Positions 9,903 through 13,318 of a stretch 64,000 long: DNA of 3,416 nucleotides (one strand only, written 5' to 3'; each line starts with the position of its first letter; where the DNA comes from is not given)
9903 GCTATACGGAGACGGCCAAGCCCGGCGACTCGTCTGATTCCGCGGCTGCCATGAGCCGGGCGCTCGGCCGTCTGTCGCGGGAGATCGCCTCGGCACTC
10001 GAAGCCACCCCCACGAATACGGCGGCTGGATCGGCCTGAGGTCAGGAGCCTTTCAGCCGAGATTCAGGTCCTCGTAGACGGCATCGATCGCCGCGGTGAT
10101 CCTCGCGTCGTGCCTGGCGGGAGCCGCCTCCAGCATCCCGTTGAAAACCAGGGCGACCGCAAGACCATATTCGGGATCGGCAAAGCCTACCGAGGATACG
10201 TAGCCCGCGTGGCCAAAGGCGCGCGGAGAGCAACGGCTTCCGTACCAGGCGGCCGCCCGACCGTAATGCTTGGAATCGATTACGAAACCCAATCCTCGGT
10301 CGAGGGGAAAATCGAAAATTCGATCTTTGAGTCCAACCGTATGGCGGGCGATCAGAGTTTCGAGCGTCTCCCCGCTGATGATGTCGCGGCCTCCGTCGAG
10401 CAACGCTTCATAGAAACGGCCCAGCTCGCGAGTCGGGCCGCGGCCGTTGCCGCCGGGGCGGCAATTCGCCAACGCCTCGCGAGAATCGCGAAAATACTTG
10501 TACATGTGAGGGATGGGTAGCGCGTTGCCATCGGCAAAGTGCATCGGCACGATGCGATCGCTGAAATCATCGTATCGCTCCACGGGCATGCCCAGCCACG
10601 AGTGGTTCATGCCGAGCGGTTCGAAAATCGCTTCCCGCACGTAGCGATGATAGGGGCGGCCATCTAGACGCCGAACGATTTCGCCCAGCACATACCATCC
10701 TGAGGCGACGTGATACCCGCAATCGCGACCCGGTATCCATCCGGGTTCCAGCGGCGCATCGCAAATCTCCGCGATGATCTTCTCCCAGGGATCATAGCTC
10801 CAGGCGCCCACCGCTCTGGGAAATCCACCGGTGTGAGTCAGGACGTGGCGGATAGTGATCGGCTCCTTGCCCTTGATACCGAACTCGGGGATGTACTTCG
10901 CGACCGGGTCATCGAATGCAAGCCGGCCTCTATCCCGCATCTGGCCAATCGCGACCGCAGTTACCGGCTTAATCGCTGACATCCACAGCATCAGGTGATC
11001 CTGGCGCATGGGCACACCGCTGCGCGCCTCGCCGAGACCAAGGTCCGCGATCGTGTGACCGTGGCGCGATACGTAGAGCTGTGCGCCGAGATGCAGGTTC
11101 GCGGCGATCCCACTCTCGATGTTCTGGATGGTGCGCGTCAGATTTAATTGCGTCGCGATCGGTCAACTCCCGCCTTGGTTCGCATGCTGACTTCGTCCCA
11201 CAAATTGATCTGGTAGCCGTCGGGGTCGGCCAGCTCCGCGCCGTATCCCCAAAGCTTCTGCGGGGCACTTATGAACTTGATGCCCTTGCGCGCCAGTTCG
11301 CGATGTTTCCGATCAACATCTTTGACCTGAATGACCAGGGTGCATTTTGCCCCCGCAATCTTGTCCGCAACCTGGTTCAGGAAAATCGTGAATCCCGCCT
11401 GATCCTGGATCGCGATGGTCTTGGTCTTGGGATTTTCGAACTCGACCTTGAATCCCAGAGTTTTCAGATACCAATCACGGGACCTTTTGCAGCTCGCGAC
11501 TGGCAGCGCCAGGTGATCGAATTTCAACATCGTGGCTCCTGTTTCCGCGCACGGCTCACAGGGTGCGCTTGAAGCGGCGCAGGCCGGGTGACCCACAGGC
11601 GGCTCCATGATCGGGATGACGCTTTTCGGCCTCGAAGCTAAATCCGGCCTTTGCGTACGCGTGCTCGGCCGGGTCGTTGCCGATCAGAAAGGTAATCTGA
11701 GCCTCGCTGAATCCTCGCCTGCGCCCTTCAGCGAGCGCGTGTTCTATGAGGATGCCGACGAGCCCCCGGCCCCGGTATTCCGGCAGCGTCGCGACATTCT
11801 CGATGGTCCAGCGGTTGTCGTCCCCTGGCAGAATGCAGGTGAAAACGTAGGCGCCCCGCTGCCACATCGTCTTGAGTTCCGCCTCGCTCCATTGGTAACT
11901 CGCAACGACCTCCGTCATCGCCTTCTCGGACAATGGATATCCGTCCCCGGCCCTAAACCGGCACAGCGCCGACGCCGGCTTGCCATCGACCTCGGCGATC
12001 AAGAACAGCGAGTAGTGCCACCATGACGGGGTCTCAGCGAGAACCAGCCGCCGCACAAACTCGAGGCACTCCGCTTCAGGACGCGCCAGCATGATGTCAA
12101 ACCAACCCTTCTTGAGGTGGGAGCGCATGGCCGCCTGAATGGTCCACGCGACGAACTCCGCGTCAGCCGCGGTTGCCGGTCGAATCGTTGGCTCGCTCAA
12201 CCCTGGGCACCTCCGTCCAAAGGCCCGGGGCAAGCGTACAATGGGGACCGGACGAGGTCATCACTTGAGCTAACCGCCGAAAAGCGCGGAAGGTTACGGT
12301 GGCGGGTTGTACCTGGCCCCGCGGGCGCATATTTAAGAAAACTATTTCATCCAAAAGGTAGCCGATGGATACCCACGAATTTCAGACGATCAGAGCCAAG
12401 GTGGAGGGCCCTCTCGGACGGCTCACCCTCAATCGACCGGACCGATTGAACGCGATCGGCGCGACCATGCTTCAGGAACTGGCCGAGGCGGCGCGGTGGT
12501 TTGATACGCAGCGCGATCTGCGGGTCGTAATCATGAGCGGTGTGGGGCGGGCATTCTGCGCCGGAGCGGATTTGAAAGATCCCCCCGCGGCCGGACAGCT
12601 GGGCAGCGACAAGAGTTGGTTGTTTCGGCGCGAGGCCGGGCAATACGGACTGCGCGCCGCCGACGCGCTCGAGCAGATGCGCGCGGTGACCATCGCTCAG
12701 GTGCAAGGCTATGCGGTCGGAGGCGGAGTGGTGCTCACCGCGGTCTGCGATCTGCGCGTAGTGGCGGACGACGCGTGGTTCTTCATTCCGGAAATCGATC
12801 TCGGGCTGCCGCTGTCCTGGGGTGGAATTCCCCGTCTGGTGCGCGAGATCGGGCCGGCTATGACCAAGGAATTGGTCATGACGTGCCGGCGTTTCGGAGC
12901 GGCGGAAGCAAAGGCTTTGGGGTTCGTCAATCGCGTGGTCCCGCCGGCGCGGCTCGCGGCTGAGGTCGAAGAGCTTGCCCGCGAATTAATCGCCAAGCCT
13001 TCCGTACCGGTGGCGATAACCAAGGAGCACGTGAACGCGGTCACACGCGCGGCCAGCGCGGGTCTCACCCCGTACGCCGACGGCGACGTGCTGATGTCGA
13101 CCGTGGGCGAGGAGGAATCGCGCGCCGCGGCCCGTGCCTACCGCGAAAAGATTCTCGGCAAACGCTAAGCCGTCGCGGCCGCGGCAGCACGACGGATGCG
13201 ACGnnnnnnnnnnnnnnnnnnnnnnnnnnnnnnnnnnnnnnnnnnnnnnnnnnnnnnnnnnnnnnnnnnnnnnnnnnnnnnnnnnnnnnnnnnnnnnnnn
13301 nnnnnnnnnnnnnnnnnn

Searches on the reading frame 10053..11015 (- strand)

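Call 71: search_protein_families(library=pfam, proteins=[window:10053-11015:-], max_evalue=0.001)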
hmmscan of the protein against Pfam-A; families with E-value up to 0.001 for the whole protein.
window:10053-11015:- (320 aa): 1 family
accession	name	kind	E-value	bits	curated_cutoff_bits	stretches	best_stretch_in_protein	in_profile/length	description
PF00144.29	Beta-lactamase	-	9.9e-57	193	27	1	2-309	43-326/329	Beta-lactamase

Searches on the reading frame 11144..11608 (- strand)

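Call 71: search_protein_families(library=pfam, proteins=[window:11144-11608:-], max_evalue=0.001)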
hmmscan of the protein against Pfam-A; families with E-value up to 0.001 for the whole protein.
window:11144-11608:- (154 aa): 2 families
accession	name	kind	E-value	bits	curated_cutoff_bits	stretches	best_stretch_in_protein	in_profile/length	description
PF00903.31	Glyoxalase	-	6.5e-14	52.8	20.6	1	29-135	1-120/121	Glyoxalase/Bleomycin resistance protein/Dioxygenase superfamily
PF19581.5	Glyoxalase_7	-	0.00012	22.5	23.6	1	40-138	25-128/133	Glyoxalase superfamily protein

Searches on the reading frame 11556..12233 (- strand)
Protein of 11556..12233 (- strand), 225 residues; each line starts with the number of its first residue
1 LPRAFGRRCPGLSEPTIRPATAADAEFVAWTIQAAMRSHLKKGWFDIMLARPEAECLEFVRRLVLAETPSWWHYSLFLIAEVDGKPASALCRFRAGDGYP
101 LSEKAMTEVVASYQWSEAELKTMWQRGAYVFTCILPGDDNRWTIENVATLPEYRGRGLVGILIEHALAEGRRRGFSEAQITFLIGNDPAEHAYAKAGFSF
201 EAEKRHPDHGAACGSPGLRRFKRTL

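Call 71: search_protein_families(library=pfam, proteins=[window:11556-12233:-], max_evalue=0.001)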
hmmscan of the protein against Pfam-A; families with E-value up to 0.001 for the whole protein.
window:11556-12233:- (225 aa): 3 families
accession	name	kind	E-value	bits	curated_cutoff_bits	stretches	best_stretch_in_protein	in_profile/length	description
PF00583.31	Acetyltransf_1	-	3.2e-11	43.9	20.7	1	76-198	34-116/116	Acetyltransferase (GNAT) family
PF13508.13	Acetyltransf_7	-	3e-07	31.1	27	1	133-199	19-83/84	Acetyltransferase (GNAT) domain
PF13527.13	Acetyltransf_9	-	0.00039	20.9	25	1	144-185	75-113/127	Acetyltransferase (GNAT) domain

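Call 72: find_homologous_proteins(query=window:11556-12233:-, max_evalue=1e-20)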
Query window:11556-12233:- (225 aa): 193 proteins with E <= 1e-20 among 1284 candidates; the best 120 are listed.
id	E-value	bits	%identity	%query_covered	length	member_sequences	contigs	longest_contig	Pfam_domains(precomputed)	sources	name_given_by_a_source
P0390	7.0e-133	459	93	95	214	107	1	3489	PF13508.14,PF00583.32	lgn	-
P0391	1.1e-129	449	89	95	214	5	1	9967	PF13508.14,PF00583.32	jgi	jgi:ribosomal protein S18 acetylase RimI-like enzyme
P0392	3.1e-127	441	87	95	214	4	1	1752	PF13508.14,PF00583.32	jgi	-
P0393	3.4e-119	414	81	95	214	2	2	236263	PF13508.14,PF00583.32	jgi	-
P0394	2.8e-118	411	82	95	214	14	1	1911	PF13508.14,PF00583.32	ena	-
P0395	4.8e-112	391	77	95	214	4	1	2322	PF13508.14,PF00583.32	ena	-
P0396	1.9e-105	370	74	95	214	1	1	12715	PF13508.14,PF13527.14,PF00583.32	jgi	jgi:GNAT superfamily N-acetyltransferase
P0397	8.2e-98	345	70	95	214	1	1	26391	PF13508.14,PF00583.32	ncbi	-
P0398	5.6e-97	342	68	94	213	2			PF13508.14,PF00583.32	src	-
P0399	1.1e-96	341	68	95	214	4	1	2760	PF13508.14,PF00583.32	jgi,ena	-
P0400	1.7e-95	337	67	95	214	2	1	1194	PF13508.14,PF00583.32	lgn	-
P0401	9.7e-94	331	69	93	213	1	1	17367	PF13508.14,PF00583.32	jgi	jgi:GNAT superfamily N-acetyltransferase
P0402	1.4e-91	324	67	95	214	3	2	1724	PF13508.14,PF00583.32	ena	-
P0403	3.7e-90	319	67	93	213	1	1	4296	PF13508.14,PF00583.32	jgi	jgi:GNAT superfamily N-acetyltransferase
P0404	2.8e-89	317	67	93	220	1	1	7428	PF13508.14,PF00583.32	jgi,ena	-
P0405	7.5e-88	312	65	93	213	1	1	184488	PF13508.14,PF14542.13,PF00583.32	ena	-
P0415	1.6e-84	301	61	94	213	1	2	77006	PF13508.14,PF08445.17,PF00583.32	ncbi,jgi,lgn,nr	ncbi:MAG TPA: GNAT family N-acetyltransferase [Candidatus Acidoferrales bacterium]|nr:GNAT family N-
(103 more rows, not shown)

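Call 73: find_encoding_contigs(protein=P0393, flank=3000, max_places=2)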
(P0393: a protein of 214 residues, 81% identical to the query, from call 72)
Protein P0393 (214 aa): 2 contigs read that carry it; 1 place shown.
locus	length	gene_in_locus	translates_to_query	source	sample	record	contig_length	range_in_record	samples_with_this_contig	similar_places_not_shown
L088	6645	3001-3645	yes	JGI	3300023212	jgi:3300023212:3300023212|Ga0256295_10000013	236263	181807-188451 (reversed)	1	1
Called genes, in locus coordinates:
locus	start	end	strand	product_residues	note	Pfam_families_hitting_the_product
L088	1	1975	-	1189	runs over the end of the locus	PF04257:RecC_N, PF27451:RecC_4th, PF17946:RecC_C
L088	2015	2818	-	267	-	PF00378:ECH_1, PF16113:ECH_2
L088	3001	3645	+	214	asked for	PF00583:Acetyltransf_1, PF13508:Acetyltransf_7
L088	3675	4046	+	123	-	PF00903:Glyoxalase, PF19581:Glyoxalase_7 (weak)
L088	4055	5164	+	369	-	PF00144:Beta-lactamase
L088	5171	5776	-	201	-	PF03886:ABC_trans_aux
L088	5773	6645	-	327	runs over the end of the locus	PF02470:MlaD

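Call 74: find_encoding_contigs(protein=P0405, flank=3000, max_places=2)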
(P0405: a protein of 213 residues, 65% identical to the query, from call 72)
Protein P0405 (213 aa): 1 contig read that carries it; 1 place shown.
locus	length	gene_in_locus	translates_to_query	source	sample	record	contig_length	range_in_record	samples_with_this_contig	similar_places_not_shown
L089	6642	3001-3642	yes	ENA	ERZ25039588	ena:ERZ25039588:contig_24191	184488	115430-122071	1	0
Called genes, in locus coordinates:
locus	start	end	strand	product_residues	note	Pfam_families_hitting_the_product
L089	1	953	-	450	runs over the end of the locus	PF06202:GDE_C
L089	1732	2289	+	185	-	PF13302:Acetyltransf_3, PF00583:Acetyltransf_1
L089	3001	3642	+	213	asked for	PF00583:Acetyltransf_1, PF13508:Acetyltransf_7 (weak), PF14542:Acetyltransf_CG (faint)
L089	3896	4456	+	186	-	-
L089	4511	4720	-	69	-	-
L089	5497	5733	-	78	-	-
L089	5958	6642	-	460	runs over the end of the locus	-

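Call 75: find_encoding_contigs(protein=P0415, flank=3000, max_places=2)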
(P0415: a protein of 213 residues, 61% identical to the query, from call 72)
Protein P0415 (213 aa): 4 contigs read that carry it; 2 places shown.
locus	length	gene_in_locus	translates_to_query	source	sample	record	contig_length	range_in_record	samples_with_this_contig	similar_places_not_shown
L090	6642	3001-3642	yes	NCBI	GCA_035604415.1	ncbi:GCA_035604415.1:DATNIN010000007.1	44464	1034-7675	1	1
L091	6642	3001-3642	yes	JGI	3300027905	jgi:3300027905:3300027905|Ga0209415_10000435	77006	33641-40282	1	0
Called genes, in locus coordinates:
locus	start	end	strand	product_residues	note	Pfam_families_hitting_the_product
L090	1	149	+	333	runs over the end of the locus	PF00005:ABC_tran, PF13304:AAA_21 (weak), PF08352:oligo_HPY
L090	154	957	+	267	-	PF00005:ABC_tran, PF13304:AAA_21 (faint), PF08352:oligo_HPY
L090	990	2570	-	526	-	PF02511:Thy1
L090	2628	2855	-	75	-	PF01197:Ribosomal_L31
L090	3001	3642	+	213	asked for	PF00583:Acetyltransf_1, PF13508:Acetyltransf_7, PF08445:FR47 (faint)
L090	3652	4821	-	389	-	PF00365:PFK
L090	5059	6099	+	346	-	PF00753:Lactamase_B, PF23023:Anti-Pycsar_Apyc1 (weak), PF12706:Lactamase_B_2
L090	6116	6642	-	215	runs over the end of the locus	PF03473:MOSC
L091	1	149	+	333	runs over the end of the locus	PF00005:ABC_tran, PF13304:AAA_21 (weak), PF08352:oligo_HPY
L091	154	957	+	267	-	PF00005:ABC_tran, PF13304:AAA_21 (faint), PF08352:oligo_HPY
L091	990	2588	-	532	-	PF02511:Thy1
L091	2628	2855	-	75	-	PF01197:Ribosomal_L31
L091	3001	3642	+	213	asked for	PF00583:Acetyltransf_1, PF13508:Acetyltransf_7, PF08445:FR47 (faint)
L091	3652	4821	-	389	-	PF00365:PFK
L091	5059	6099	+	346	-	PF00753:Lactamase_B, PF23023:Anti-Pycsar_Apyc1 (weak), PF12706:Lactamase_B_2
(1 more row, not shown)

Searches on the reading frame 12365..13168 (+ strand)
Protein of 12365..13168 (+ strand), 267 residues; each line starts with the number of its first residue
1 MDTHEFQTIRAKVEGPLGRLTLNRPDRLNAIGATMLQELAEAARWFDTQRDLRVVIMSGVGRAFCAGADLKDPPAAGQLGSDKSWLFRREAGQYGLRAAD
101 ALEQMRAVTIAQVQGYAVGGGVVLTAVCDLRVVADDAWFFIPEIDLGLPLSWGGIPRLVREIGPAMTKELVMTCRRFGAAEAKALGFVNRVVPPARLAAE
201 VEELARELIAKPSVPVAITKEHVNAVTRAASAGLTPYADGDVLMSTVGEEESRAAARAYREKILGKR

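Call 71: search_protein_families(library=pfam, proteins=[window:12365-13168:+], max_evalue=0.001)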
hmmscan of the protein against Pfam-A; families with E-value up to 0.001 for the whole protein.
window:12365-13168:+ (267 aa): 2 families
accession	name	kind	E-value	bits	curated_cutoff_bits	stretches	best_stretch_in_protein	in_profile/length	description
PF00378.25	ECH_1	-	1.1e-48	166.2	27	1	19-262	8-243/251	Enoyl-CoA hydratase/isomerase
PF16113.10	ECH_2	-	3.1e-28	99.7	27.2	1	18-221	2-201/335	Enoyl-CoA hydratase/isomerase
